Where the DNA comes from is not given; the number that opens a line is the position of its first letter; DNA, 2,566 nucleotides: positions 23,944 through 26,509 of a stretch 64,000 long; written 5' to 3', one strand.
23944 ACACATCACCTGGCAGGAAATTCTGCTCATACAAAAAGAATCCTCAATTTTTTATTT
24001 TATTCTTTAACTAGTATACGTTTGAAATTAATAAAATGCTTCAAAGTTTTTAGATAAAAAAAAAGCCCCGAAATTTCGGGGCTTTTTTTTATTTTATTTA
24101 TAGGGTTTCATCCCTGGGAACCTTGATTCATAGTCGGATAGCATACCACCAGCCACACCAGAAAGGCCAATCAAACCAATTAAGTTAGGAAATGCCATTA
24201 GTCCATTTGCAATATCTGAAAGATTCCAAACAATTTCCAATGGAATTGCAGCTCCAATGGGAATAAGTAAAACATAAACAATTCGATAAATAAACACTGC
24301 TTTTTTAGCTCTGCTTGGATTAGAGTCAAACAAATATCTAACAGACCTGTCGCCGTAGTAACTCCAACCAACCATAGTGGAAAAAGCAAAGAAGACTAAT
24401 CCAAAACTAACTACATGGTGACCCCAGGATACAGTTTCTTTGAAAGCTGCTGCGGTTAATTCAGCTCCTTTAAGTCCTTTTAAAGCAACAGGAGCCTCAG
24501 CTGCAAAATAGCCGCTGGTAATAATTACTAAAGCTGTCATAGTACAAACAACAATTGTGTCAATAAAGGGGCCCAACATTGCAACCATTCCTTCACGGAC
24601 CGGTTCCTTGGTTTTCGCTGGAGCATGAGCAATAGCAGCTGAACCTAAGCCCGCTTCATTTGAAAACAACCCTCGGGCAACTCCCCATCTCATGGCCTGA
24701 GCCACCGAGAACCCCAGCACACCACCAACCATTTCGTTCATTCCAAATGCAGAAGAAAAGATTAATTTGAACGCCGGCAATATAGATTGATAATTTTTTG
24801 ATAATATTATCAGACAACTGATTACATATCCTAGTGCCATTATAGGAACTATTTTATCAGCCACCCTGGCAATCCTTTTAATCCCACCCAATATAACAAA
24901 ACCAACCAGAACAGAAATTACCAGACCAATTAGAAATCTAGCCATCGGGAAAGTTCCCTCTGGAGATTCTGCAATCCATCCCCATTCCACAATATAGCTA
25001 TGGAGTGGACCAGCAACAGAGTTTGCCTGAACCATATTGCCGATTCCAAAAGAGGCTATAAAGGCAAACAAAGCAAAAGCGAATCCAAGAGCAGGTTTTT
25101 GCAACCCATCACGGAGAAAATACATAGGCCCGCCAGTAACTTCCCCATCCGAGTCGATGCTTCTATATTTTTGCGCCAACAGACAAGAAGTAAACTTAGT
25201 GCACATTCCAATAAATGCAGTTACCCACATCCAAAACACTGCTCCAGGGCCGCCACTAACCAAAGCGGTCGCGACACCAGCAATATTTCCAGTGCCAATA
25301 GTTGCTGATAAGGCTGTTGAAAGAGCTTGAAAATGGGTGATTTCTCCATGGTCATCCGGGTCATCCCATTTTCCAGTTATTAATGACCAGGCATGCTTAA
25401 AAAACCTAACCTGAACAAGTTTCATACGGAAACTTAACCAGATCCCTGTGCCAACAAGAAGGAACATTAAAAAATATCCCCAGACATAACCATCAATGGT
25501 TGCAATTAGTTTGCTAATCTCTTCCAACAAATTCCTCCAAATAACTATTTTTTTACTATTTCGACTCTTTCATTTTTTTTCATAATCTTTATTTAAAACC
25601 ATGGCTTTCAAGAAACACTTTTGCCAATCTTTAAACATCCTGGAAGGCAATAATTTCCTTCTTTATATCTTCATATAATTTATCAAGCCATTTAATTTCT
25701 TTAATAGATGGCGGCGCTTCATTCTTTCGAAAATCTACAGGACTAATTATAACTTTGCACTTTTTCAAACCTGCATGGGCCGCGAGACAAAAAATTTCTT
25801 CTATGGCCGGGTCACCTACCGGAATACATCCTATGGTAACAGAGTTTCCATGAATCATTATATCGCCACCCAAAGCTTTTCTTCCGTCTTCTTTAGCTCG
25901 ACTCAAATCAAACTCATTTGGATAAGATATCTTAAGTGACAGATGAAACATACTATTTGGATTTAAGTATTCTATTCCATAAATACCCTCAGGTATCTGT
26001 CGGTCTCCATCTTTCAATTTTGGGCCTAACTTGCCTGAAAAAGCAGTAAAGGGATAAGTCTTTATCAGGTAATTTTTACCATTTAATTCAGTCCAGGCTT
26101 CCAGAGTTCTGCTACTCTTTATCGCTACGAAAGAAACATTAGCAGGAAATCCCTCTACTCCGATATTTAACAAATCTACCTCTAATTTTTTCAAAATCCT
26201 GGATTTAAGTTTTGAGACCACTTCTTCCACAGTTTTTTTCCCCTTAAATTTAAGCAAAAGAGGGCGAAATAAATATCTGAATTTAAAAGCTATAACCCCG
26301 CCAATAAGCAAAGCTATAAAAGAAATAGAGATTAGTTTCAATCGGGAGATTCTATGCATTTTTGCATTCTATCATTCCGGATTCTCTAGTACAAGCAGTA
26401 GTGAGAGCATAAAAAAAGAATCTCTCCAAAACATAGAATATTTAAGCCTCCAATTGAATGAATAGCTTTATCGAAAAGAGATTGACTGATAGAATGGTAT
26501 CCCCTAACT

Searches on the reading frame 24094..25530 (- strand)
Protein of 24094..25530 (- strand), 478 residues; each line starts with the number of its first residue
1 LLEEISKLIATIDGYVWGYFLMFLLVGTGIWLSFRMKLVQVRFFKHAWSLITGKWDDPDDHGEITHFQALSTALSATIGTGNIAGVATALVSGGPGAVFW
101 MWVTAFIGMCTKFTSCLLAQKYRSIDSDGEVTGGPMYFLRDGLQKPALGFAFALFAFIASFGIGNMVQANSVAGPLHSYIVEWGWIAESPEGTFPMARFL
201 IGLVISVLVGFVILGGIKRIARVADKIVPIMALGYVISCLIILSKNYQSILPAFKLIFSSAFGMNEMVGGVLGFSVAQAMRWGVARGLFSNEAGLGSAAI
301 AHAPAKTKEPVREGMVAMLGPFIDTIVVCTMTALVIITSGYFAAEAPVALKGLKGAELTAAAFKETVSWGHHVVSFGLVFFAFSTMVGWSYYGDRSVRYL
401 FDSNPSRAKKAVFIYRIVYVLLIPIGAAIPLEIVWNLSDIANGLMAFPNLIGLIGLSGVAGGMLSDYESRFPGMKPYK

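Call 16: search_protein_families(library=pfam, proteins=[window:24094-25530:-], max_evalue=0.00001)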
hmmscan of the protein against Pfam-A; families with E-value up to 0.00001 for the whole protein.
window:24094-25530:- (478 aa): 1 family
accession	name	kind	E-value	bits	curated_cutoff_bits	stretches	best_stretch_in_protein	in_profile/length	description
PF01235.23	Na_Ala_symp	-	1.4e-141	472.7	24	1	59-470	8-382/392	Sodium:alanine symporter family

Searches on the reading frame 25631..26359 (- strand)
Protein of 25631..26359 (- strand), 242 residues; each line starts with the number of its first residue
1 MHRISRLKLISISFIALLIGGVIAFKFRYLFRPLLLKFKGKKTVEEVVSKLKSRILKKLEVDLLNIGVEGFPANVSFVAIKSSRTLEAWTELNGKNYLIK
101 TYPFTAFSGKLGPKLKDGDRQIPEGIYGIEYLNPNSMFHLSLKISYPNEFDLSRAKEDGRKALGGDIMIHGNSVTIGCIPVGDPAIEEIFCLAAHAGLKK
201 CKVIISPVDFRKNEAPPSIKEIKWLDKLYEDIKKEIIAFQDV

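Call 16: search_protein_families(library=pfam, proteins=[window:25631-26359:-], max_evalue=0.00001)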
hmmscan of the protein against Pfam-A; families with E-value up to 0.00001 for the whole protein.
window:25631-26359:- (242 aa): 1 family
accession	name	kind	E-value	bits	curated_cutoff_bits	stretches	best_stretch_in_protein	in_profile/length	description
PF03734.19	YkuD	-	4e-06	27.9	23.4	1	84-191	12-136/146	L,D-transpeptidase catalytic domain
